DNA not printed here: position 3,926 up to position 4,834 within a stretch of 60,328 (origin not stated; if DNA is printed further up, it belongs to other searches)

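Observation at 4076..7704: Orphan recD translationally coupled to a small PD-(D/E)xK nuclease and preceded by a lipoprotein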

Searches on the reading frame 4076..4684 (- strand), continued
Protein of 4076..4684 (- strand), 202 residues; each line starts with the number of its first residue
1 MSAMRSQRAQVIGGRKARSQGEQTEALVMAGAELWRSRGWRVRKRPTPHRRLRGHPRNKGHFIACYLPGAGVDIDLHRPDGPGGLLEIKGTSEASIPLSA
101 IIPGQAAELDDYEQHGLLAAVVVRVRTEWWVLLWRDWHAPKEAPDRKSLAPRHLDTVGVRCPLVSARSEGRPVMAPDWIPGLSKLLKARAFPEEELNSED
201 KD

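Call 38: find_homologous_proteins(query=A1, max_evalue=0.00001)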
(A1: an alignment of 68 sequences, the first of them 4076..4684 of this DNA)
Query A1 (68 sequences) (202 aa, profile of the alignment): 1629 proteins with E <= 0.00001 among 8000 candidates; the best 120 are listed.
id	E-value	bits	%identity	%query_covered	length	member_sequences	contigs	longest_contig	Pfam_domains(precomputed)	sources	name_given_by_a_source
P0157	6.3e-65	236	31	67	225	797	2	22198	PF03838.21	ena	-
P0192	5.3e-64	233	30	67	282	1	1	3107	PF03838.21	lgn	-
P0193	1.1e-63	232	29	67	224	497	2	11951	PF03838.21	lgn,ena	-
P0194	1.1e-63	232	30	67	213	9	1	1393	PF03838.21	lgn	-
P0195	3.2e-63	231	30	73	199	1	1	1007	PF03838.21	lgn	-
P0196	2.6e-62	228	27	88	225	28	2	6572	PF03838.21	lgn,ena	-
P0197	3.4e-62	228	30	67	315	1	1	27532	PF24963.2,PF03838.21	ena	-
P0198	9.9e-62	226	29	81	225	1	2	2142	PF03838.21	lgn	-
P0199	1.3e-61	226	30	74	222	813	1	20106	PF03838.21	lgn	-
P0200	1.4e-61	225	27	79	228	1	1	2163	PF03838.21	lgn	-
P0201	1.9e-61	225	28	73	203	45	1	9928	PF03838.21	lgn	-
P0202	2.8e-61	225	28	78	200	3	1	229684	PF03838.21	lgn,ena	-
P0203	4.3e-61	224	28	62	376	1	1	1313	PF24963.2,PF03838.21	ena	-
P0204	1.2e-60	223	25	72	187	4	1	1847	PF03838.21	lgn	-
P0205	1.4e-60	222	29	64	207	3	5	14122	PF03838.21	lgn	-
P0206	2.2e-60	222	32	64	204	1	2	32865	PF03838.21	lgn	-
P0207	2.2e-60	222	28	62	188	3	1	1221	PF03838.21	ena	-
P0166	4.2e-60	221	29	70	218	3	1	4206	PF03838.21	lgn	-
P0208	5.3e-60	220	27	81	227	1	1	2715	PF03838.21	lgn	-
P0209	8.2e-60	220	25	95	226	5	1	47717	PF03838.21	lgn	-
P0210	1.5e-59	219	26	72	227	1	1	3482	PF03838.21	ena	-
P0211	2.5e-59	218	29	70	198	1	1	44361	PF03838.21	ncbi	-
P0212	3.0e-59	218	32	69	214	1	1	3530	PF03838.21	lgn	-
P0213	3.0e-59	218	33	67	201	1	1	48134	PF03838.21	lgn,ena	-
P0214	3.3e-59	218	30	74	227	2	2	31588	PF03838.21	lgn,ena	-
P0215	3.4e-59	218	27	79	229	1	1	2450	PF03838.21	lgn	-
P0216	4.1e-59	217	27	78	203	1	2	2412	PF03838.21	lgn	-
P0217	4.7e-59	217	30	78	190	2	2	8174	PF03838.21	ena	-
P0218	5.3e-59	217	29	79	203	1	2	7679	PF03838.21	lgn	-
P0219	5.7e-59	217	27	71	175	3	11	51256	PF03838.21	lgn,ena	-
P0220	6.2e-59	217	28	73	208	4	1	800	PF03838.21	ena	-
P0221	6.3e-59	217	31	75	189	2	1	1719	PF03838.21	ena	-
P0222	7.8e-59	217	29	73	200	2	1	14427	PF03838.21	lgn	-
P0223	8.6e-59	216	31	77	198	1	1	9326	PF03838.21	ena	-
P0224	8.7e-59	216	27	79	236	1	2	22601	PF03838.21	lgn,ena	-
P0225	1.0e-58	216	28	74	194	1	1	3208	PF03838.21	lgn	-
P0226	1.0e-58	216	27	74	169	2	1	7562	PF03838.21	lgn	-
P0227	1.1e-58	216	26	81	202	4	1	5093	PF03838.21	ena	-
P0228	1.3e-58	216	30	66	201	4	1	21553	PF03838.21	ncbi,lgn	-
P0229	1.4e-58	216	27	78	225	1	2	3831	PF03838.21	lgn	-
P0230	1.6e-58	216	27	79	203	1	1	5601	PF03838.21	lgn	-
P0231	1.8e-58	215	28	72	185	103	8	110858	PF03838.21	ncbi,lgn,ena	-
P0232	2.3e-58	215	23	89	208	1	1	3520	PF03838.21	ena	-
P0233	2.5e-58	215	29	78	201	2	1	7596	PF03838.21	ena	-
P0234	2.8e-58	215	30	72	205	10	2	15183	PF03838.21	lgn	-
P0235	3.3e-58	215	25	70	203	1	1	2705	PF03838.21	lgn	-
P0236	3.3e-58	215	27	76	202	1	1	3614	PF03838.21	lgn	-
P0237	3.3e-58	215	27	87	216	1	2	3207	PF03838.21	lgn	-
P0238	3.4e-58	214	27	92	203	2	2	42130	PF03838.21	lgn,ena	-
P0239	3.5e-58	214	24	73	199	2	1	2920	PF03838.21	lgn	-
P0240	3.8e-58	214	28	79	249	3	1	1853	PF03838.21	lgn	-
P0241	3.9e-58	214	25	73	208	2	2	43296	PF03838.21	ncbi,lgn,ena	-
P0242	4.1e-58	214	27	76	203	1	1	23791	PF03838.21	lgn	-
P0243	4.1e-58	214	27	79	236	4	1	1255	PF03838.21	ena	-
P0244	4.2e-58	214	26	77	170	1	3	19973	PF03838.21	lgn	-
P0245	4.3e-58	214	28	67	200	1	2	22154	PF03838.21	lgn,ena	-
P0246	4.5e-58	214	27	79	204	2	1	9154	PF03838.21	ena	-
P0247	4.8e-58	214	27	79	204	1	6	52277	PF03838.21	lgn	-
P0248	4.9e-58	214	29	66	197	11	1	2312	PF03838.21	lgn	-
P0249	5.0e-58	214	27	79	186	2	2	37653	PF03838.21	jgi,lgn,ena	jgi:recombination protein U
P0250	5.3e-58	214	28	74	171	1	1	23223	PF03838.21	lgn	-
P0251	5.9e-58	214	27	73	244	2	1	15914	PF03838.21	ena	-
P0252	6.1e-58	214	28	75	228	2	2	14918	PF03838.21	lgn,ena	-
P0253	6.4e-58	214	29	79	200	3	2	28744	PF03838.21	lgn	-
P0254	8.2e-58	213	26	79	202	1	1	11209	PF03838.21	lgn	-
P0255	8.2e-58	213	26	76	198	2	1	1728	PF03838.21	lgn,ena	-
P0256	9.5e-58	213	27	75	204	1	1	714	PF03838.21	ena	-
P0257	9.7e-58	213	27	74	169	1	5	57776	PF03838.21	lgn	-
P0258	1.0e-57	213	28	87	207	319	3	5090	PF03838.21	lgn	-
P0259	1.1e-57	213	27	77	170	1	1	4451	PF03838.21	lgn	-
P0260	1.1e-57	213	26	98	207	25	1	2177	PF03838.21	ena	-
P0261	1.2e-57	213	26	76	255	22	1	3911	PF03838.21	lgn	-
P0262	1.3e-57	213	27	73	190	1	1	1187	PF03838.21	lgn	-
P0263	1.3e-57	213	33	61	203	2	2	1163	PF03838.21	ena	-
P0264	1.4e-57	213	27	68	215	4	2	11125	PF03838.21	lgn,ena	-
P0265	1.4e-57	212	27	73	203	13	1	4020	PF03838.21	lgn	-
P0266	1.4e-57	212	27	70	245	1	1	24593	PF03838.21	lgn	-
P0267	1.4e-57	212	25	70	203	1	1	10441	PF03838.21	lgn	-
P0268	1.5e-57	212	23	77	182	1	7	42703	PF03838.21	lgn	-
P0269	1.5e-57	212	25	83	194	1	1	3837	PF03838.21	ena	-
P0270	1.6e-57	212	25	75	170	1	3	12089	PF03838.21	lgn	-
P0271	1.6e-57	212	26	79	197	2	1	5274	PF03838.21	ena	-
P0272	1.7e-57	212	30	68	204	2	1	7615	PF03838.21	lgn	-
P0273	1.9e-57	212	29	62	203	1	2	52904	PF03838.21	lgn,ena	-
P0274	1.9e-57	212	27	75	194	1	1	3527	PF03838.21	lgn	-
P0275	1.9e-57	212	27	73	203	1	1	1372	PF03838.21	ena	-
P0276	2.1e-57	212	28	76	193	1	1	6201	PF03838.21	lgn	-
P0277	2.1e-57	212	27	67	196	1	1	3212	PF03838.21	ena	-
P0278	2.2e-57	212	24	73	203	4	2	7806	PF03838.21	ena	-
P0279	2.3e-57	212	28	77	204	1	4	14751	PF03838.21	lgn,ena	-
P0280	2.5e-57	212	26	74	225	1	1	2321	PF03838.21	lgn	-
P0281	2.5e-57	212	27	77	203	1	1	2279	PF03838.21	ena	-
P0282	2.8e-57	212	31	79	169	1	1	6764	PF03838.21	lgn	-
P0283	3.0e-57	211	31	72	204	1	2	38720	PF03838.21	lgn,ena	-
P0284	3.0e-57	211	27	70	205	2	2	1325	PF03838.21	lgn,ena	-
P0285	3.0e-57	211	27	77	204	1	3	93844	PF03838.21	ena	-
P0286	3.1e-57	211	27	76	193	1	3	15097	PF03838.21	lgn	-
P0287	3.1e-57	211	28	73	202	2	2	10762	PF03838.21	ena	-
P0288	3.1e-57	211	28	74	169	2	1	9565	PF03838.21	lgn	-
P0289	3.2e-57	211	27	71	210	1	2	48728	PF03838.21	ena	-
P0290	3.2e-57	211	28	79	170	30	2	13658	PF03838.21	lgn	-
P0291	3.4e-57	211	27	70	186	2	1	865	PF03838.21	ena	-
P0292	3.5e-57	211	26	79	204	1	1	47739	PF03838.21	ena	-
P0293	3.5e-57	211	30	77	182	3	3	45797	PF03838.21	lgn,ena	-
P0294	3.6e-57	211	27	76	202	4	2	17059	PF03838.21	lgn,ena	-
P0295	3.6e-57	211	27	75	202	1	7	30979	PF03838.21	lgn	-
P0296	3.6e-57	211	32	66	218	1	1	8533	PF03838.21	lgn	-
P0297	3.7e-57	211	28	72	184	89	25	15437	PF03838.21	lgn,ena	-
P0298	3.7e-57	211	28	75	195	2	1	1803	PF03838.21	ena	-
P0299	3.9e-57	211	27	76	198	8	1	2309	PF03838.21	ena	-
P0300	4.1e-57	211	28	77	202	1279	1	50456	PF03838.21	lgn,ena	-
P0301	4.1e-57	211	27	73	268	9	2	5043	PF03838.21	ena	-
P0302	4.2e-57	211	29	71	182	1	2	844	PF03838.21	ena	-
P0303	4.3e-57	211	28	79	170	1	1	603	PF03838.21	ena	-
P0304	4.4e-57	211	30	67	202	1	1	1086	PF03838.21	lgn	-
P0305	4.4e-57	211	29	74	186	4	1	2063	PF03838.21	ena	-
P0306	4.6e-57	211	27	76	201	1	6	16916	PF03838.21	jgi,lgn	-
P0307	4.7e-57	211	26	67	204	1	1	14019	PF03838.21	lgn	-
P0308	4.7e-57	211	31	62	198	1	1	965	PF03838.21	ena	-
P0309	5.1e-57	211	26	72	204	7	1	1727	PF03838.21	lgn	-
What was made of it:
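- On RecU family (PF03838): A profile search returns 1629 proteins, and all 120 listed carry PF03838 (call 38).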

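Call 39: predict_structure(alignment_id=A1)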
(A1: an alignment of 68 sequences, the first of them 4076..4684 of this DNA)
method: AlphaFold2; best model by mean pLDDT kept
length: 202 residues; sequences in the alignment: 68
mean_pLDDT: 93.0   pTM: 0.86
mean pLDDT of the five models: 93.0, 92.9, 92.1, 92.0, 91.7
residues with pLDDT >= 90: 173; 70-90: 15; 50-70: 14; < 50: 0
segments of 3 or more residues with pLDDT < 50: none
pLDDT, mean of each block of 10 residues (from residue 1): 87 93 97 98 95 94 90 96 97 97 96 97 98 92 87 97 97 98 95 63 63
secondary structure, 60 per line:
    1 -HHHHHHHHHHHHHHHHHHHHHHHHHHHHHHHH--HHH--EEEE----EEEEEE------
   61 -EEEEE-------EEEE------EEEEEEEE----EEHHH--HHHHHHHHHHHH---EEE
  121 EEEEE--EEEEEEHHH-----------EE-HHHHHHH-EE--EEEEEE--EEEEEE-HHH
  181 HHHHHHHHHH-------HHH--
elements in order: H2-33 E41-44 E49-54 E62-66 E74-77 E84-91 H103-114 E118-125 E128-133 H151-157 E163-168 E171-176 H178-190
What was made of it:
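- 4076..4684 (-): Divergent RecU-family Holliday-junction resolvase (202 aa). Predicted catalytic residues are E25, D73, E87, K89 and Q105. The C-terminal ~20 residues are acidic, modelled with low confidence, and specific to this protein. AF2 pLDDT 93 (call 39).
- On RecU family (PF03838): AF2 model with mean pLDDT 93 and pTM 0.86 (call 39).
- Tried and rejected: It was replaced by the alignment-based model (call 39).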

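Call 41: fold_search(model_id=the predicted structure, library=pdb)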
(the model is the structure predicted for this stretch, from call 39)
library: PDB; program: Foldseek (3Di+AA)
matches with E <= 10: 205; with E <= 0.001: 25
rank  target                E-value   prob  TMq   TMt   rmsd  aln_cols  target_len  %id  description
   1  1y1o_A                4.1e-09  1.00  0.57  0.67   3.5       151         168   22  X-ray crystal Structure of Penicillin-binding protein-related factor A from Bacillus stearothermophilus (released 2004-12-07)
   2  1rzn_A                1.7e-08  1.00  0.55  0.72   5.2       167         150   16  Crystal Structure of Penicillin-binding protein-related factor A from Bacillus Subtilis. (released 2004-11-30)
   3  5fdk_A                1.9e-08  1.00  0.60  0.67   4.1       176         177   16  Crystal structure of RecU(D88N) in complex with palindromic DNA duplex (released 2016-12-07)
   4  1zp7_A                6.0e-08  1.00  0.61  0.78   3.1       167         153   17  The structure of Bacillus subtilis RecU Holliday junction resolvase and its role in substrate selection and sequence s (released 2005-09-20)
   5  2fco_A                6.0e-08  1.00  0.58  0.74   4.2       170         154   20  Crystal Structure of Bacillus stearothermophilus PrfA-Holliday Junction Resolvase (released 2006-11-21)
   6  1zp7_B                6.8e-08  1.00  0.60  0.76   3.5       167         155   17  The structure of Bacillus subtilis RecU Holliday junction resolvase and its role in substrate selection and sequence s (released 2005-09-20)
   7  2fco_B                1.1e-07  1.00  0.55  0.70   4.6       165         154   21  Crystal Structure of Bacillus stearothermophilus PrfA-Holliday Junction Resolvase (released 2006-11-21)
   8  5fdk_B                1.4e-07  1.00  0.57  0.69   3.4       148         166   16  Crystal structure of RecU(D88N) in complex with palindromic DNA duplex (released 2016-12-07)
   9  1rzn_B                2.9e-07  1.00  0.57  0.75   4.7       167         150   17  Crystal Structure of Penicillin-binding protein-related factor A from Bacillus Subtilis. (released 2004-11-30)
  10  5fdk_D                3.5e-07  1.00  0.57  0.58   3.3       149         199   17  Crystal structure of RecU(D88N) in complex with palindromic DNA duplex (released 2016-12-07)
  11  5fdk_C                7.5e-06  1.00  0.57  0.65   3.3       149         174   16  Crystal structure of RecU(D88N) in complex with palindromic DNA duplex (released 2016-12-07)
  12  2wcw_C                1.7e-05  1.00  0.38  0.59   5.8       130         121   16  1.6A resolution structure of Archaeoglobus fulgidus Hjc, a Holliday junction resolvase from an archaeal hyperthermophi (released 2009-03-24)
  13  2wcw_D                2.6e-05  1.00  0.41  0.62   7.1       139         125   12  1.6A resolution structure of Archaeoglobus fulgidus Hjc, a Holliday junction resolvase from an archaeal hyperthermophi (released 2009-03-24)
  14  2wcw_A                7.2e-05  1.00  0.34  0.51   8.1       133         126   14  1.6A resolution structure of Archaeoglobus fulgidus Hjc, a Holliday junction resolvase from an archaeal hyperthermophi (released 2009-03-24)
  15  2wiw_A                8.7e-05  1.00  0.38  0.59   7.2       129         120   16  Crystal structures of Holliday junction resolvases from Archaeoglobus fulgidus bound to DNA substrate (released 2009-05-26)
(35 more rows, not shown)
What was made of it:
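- Closest known: Archaeal Hjc resolvase. Same: It is the second tier of Foldseek hits (E 1e-5 to 1e-3, call 41).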

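Call 42: search_dna_similar(query=window:4076-4684:-, collection=phages, mode=protein, max_evalue=0.001, max_rows=20)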
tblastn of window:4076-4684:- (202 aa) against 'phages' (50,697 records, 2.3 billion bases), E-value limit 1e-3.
Records with a match: 1; places in all: 1; records where one place covers at least 80% of the query: 0.
Best place of each record, by identity: <60% 1.
By first word of the organism name: Phage 1.
By host as written in the record: - 1.
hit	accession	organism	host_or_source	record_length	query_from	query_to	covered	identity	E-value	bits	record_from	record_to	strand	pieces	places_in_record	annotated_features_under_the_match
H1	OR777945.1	Phage nd4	-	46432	12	150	69%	29.1%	1e-5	50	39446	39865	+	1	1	hypothetical protein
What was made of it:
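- Tried and rejected: tblastn against deposited phage genomes gave one weak hit: Phage nd4, 29% identity, E 1e-5 (call 42).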

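Call 44: find_related_loci(query=A3, collection=genome_contigs, flank=6000)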
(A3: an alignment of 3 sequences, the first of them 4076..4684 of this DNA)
Query A3 (202 aa) in genome_contigs; peptide patterns used: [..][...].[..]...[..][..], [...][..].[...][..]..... (x = any residue, [..] = any of these).
181 stretches matched a pattern; 2 encode a relative of the query (tblastn E <= 1e-3); 2 distinct loci.
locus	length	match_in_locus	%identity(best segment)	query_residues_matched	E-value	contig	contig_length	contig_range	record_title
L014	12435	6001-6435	26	12-154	4e-14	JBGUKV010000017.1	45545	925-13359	MAG: Candidatus Copromorpha sp. isolate ruminal_MAG_272 ruminal_MAG_272_contig_0017, whole genome shotgun sequence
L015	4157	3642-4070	26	14-154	1e-13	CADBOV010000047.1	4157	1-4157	MAG: uncultured Lachnospiraceae bacterium isolate RUG14162 genome assembly, contig: RUG14162_asm_47, whole genome shotgu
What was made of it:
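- On RecD1 (TIGR01447, RecBCD alpha subunit): The MAG was not found in the genome collection (call 44).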

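Call 45: find_encoding_contigs(protein=P0123, flank=6000, max_places=2)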
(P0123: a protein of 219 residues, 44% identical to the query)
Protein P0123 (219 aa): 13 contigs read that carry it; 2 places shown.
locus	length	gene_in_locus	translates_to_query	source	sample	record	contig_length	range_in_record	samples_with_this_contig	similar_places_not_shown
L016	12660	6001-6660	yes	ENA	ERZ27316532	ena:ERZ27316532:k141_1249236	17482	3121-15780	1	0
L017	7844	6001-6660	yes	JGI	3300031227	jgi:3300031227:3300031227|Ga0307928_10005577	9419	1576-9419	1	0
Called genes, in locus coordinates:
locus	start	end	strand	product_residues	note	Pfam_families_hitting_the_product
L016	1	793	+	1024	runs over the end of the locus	-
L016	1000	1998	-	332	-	-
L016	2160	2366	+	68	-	-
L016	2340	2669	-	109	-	PF13560:HTH_31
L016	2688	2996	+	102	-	PF01381:HTH_3 (weak)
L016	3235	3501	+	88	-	-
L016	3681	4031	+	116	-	-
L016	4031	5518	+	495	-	PF02195:ParB_N, PF17762:HTH_ParB (weak)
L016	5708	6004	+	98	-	-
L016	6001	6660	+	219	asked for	-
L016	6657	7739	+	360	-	-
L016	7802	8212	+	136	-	-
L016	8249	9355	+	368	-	PF00589:Phage_integrase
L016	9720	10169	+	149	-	-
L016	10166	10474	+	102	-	-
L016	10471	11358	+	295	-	-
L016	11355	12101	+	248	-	PF01510:Amidase_2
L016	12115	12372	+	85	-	-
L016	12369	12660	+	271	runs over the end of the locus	-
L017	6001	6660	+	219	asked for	-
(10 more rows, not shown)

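Call 46: find_encoding_contigs(protein=P0124, flank=6000, max_places=2)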
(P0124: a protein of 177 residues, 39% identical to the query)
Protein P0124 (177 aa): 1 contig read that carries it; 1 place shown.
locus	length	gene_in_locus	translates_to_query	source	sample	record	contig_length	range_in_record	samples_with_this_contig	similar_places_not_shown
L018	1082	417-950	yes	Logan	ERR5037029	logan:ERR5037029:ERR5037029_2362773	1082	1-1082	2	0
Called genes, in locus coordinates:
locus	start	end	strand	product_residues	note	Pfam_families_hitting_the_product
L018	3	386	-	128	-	?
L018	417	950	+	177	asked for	-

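Call 47: find_encoding_contigs(protein=P0125, flank=6000, max_places=2)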
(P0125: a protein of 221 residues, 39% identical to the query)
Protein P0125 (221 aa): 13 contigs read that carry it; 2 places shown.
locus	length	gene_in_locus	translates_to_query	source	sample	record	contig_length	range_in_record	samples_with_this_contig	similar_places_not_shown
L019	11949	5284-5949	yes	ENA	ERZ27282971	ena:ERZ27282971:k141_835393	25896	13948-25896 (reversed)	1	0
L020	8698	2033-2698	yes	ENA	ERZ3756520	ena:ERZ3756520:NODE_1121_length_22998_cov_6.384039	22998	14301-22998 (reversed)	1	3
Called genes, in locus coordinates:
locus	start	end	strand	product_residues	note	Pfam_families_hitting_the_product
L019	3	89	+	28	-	?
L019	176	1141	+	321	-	PF07505:DUF5131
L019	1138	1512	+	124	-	-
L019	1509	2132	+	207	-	PF05063:MT-A70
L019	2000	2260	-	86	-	-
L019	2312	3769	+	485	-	PF00145:DNA_methylase (weak)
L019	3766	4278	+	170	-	-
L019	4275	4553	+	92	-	PF01726:LexA_DNA_bind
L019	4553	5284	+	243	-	-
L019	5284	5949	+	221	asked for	PF03838:RecU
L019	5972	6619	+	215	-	-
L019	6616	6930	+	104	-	-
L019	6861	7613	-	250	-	-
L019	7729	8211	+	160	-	-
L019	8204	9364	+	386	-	-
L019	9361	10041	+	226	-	PF27782:Csf3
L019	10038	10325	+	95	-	-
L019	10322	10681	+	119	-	-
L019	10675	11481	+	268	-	PF01507:PAPS_reduct (weak)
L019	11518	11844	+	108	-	PF13560:HTH_31 (weak), PF01381:HTH_3 (faint)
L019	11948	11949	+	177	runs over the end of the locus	-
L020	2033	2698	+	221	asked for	PF03838:RecU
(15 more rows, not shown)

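Call 48: find_encoding_contigs(protein=P0126, flank=6000, max_places=2)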
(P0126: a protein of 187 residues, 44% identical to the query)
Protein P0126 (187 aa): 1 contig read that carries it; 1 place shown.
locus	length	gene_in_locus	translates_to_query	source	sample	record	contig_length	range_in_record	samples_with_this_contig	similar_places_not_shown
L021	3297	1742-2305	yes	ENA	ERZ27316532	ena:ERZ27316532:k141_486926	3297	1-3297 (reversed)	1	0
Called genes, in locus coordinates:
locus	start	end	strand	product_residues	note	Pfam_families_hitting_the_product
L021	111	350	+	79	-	-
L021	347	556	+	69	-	-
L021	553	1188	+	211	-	-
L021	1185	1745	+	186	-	-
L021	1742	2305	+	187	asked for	PF03838:RecU (weak)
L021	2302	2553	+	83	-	-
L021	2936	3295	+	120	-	?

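Call 49: search_protein_families(library=phrogs, proteins=[window:4076-4684:-, L013:564-1172:+, L013:160-567:+, L016:6657-7739:+, L016:5708-6004:+, L021:1185-1745:+], max_evalue=0.001)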
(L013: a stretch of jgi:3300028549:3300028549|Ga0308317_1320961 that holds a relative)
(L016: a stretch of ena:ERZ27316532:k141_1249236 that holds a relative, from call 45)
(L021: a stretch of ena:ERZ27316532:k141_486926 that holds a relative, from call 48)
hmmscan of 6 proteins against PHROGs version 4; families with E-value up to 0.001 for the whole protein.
window:4076-4684:- (202 aa): 1 family
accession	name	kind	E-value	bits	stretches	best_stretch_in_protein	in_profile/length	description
phrog_843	-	DNA, RNA and nucleotide metabolism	3.9e-14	53.6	1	15-161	5-149/177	Holliday junction resolvase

L013:564-1172:+ (202 aa): 1 family
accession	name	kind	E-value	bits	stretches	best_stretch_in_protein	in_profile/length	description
phrog_3193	-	unknown function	1.4e-15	58.5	1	1-191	85-214/269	-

L013:160-567:+ (135 aa): 1 family
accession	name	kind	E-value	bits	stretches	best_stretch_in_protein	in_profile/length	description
phrog_13561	-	unknown function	5.1e-17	62.7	1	4-84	10-80/92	-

L016:6657-7739:+ (360 aa): 1 family
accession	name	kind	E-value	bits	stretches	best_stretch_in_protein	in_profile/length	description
phrog_5915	-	unknown function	0.00015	22.3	0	248-267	7-26/53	-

L016:5708-6004:+ (98 aa): 0 families

L021:1185-1745:+ (186 aa): 0 families
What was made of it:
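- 4076..4684 (-): PHROG 843 at 3.9e-14 (call 49).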

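Call 50: search_protein_families(library=padloc, proteins=[window:4076-4684:-], max_evalue=0.001)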
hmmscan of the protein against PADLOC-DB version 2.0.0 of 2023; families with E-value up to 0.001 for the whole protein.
window:4076-4684:- (202 aa): 0 families

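Call 60: find_related_loci(query=A3, collection=viral_contigs, flank=5000)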
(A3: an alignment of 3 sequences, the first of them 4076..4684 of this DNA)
Query A3 (202 aa) in viral_contigs; peptide patterns used: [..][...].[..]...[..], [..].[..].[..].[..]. (x = any residue, [..] = any of these).
66 stretches matched a pattern; 2 encode a relative of the query (tblastn E <= 1e-3); 2 distinct loci.
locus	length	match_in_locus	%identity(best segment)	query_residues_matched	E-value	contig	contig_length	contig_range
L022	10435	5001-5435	26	12-154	2e-13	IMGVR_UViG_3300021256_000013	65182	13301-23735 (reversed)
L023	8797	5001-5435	26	12-154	2e-12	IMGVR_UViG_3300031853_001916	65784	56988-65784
